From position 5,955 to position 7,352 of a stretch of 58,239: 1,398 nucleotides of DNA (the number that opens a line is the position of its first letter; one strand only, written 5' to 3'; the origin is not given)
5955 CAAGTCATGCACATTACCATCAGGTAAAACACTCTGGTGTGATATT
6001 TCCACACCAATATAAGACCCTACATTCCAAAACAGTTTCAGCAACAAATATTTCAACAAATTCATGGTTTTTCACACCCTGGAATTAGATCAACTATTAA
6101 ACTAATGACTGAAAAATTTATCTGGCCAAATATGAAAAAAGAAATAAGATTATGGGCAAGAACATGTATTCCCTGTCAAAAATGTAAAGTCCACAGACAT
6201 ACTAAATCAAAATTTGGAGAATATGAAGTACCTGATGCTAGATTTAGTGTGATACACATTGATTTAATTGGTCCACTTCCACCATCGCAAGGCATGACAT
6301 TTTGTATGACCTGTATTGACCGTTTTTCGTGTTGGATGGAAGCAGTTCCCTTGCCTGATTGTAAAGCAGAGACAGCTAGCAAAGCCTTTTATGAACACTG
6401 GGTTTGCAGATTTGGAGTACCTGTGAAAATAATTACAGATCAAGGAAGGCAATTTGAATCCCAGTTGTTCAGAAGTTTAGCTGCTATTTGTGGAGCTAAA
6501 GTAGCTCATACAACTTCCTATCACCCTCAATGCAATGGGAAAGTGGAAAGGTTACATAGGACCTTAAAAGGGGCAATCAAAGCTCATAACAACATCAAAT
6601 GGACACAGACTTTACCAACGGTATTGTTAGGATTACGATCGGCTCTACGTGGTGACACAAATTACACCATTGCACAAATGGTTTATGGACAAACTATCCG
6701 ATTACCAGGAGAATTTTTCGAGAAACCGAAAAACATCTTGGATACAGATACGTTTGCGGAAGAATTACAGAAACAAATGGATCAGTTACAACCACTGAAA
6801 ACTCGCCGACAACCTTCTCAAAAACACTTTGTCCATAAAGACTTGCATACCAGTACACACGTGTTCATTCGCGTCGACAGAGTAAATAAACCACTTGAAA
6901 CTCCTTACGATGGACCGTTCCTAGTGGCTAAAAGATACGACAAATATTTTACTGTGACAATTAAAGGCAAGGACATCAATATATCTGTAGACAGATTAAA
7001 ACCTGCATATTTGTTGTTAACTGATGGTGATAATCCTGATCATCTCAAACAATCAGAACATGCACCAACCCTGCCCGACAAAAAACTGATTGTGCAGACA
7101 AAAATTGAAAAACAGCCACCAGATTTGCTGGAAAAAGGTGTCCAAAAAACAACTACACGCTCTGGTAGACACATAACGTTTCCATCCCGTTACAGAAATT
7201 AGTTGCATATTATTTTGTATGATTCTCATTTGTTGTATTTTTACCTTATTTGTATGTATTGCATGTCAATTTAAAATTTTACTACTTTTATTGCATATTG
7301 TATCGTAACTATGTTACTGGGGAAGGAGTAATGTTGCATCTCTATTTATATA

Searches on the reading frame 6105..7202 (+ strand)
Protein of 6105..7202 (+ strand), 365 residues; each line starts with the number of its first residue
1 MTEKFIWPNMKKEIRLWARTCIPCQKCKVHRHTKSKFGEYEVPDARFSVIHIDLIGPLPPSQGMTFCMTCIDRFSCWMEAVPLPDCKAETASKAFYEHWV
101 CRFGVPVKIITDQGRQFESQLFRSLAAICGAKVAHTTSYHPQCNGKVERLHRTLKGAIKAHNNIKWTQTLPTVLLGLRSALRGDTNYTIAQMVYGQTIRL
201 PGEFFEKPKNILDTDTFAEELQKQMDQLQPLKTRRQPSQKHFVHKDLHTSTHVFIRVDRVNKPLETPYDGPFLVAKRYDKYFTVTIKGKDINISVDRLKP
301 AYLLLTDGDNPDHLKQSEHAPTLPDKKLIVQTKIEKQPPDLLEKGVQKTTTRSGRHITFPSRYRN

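Call 25: find_encoding_contigs(protein=window:6105-7202:+, flank=10000, max_places=10)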
Protein window:6105-7202:+ (365 aa): no gene with exactly this product is on record in the collection.

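Call 27: find_homologous_proteins(query=window:6105-7202:+, max_evalue=1e-20)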
Query window:6105-7202:+ (365 aa): 2078 proteins with E <= 1e-20 among 3330 candidates; the best 120 are listed.
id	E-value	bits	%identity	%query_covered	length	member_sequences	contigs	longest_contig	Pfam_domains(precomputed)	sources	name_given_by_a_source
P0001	1.7e-168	578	73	98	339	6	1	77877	PF00665.33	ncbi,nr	ncbi:retrovirus-related Pol polyprotein from transposon 412 [Trichonephila clavipes]|nr:retrovirus-r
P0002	3.6e-167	574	73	93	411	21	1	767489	PF00665.33,PF13358.13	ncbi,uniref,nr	ncbi:retrovirus-related Pol polyprotein from transposon 412 [Trichonephila clavipes]|uniref:Retrovir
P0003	5.3e-164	564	76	89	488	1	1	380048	PF00665.33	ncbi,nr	ncbi:retrovirus-related Pol polyprotein from transposon 412 [Trichonephila clavipes]|nr:retrovirus-r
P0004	8.2e-164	563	72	90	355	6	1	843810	PF00665.33,PF17921.8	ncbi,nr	ncbi:retrovirus-related Pol polyprotein from transposon 412 [Trichonephila clavipes]|nr:retrovirus-r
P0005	4.8e-160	551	75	88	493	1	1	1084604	PF00665.33,PF01498.25,PF13358.13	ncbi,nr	ncbi:hypothetical protein TNCV_555581 [Trichonephila clavipes]|nr:hypothetical protein TNCV_555581 [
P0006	7.6e-157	540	67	94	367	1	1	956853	PF00665.33,PF17921.8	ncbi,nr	ncbi:retrovirus-related Pol polyprotein from transposon 412 [Trichonephila clavipes]|nr:retrovirus-r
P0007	1.1e-150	520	62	100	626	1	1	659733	PF00665.33,PF00078.33,PF17921.8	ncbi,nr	ncbi:hypothetical protein TNCV_3709531 [Trichonephila clavipes]|nr:hypothetical protein TNCV_3709531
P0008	5.0e-150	518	62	100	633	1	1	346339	PF00665.33,PF00078.33,PF17919.8,PF17921.8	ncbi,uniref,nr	ncbi:Retrovirus-related Pol polyprotein from transposon opus [Araneus ventricosus]|uniref:RNA-direct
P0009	2.9e-148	512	73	87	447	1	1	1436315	PF00665.33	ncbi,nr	ncbi:retrovirus-related Pol polyprotein from transposon 412 [Trichonephila clavipes]|nr:retrovirus-r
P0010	5.6e-148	511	67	85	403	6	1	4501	PF00665.33,PF17921.8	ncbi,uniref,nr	ncbi:retrovirus-related Pol polyprotein from transposon opus [Nephila pilipes]|uniref:Retrovirus-rel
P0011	7.7e-146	504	67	88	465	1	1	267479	PF00665.33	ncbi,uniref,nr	ncbi:Retrovirus-related Pol polyprotein from transposon 412 [Araneus ventricosus]|uniref:Retrovirus-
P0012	1.2e-144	500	59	100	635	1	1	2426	PF00665.33,PF17919.8,PF17917.8,PF13683.13,PF17921.8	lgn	-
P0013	4.1e-143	495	59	100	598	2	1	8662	PF00665.33,PF17919.8,PF17917.8,PF17921.8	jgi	-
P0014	1.2e-142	493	66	84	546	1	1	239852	PF00665.33,PF00078.33,PF17919.8,PF17917.8,PF17921.8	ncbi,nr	ncbi:uncharacterized protein K02A2.6 [Trichonephila clavipes]|nr:uncharacterized protein K02A2.6 [Tr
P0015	2.2e-140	486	59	100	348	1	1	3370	PF00665.33,PF17921.8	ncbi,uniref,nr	ncbi:Retrovirus-related Pol polyprotein from transposon 412 [Araneus ventricosus]|uniref:Retrovirus-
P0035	1.8e-122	427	94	53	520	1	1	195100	PF00665.33,PF00078.33,PF17919.8,PF17921.8,PF09337.17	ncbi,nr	ncbi:transposon Tf2-6 polyprotein [Trichonephila clavipes]|nr:transposon Tf2-6 polyprotein [Trichone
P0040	1.1e-118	414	63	75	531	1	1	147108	PF00665.33,PF17921.8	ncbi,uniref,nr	ncbi:retrovirus-related Pol polyprotein from transposon opus [Nephila pilipes]|uniref:RNA-directed D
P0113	9.7e-102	359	46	99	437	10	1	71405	PF00665.33,PF17921.8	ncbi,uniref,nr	ncbi:transposon Ty3-I Gag-Pol polyprotein [Trichonephila clavata]|uniref:Transposon Ty3-I Gag-Pol po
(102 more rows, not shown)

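Call 51: find_encoding_contigs(protein=P0035, flank=10000, max_places=10)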
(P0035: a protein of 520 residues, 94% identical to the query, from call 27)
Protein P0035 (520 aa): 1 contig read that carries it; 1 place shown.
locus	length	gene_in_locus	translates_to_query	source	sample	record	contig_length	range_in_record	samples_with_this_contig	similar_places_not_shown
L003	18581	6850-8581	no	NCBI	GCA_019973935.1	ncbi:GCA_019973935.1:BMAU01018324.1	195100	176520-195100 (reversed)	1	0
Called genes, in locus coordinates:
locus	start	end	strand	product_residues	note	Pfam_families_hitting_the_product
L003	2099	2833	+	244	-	-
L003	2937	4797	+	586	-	PF00078:RVT_1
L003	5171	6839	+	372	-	PF23055:DUF7041, PF00078:RVT_1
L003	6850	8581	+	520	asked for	PF00078:RVT_1, PF17919:RT_RNaseH_2, PF17921:Integrase_H2C2, PF09337:zf-H2C2 (weak), PF00665:rve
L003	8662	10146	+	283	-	PF17919:RT_RNaseH_2, PF17917:RT_RNaseH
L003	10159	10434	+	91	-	PF17921:Integrase_H2C2 (weak)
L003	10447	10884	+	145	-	PF00665:rve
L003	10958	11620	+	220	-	PF24626:SH3_Tf2-1 (weak)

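Call 66: find_encoding_contigs(protein=P0040, flank=10000, max_places=10)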
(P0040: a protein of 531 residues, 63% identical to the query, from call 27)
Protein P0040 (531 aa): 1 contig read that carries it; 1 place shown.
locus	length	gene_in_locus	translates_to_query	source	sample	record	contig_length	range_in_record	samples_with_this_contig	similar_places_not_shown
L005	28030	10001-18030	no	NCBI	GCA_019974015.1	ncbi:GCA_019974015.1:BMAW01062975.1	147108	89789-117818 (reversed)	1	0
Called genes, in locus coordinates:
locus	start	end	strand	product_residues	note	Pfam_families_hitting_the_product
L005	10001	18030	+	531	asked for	PF17921:Integrase_H2C2, PF00665:rve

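Call 80: find_encoding_contigs(protein=P0113, flank=10000, max_places=10)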
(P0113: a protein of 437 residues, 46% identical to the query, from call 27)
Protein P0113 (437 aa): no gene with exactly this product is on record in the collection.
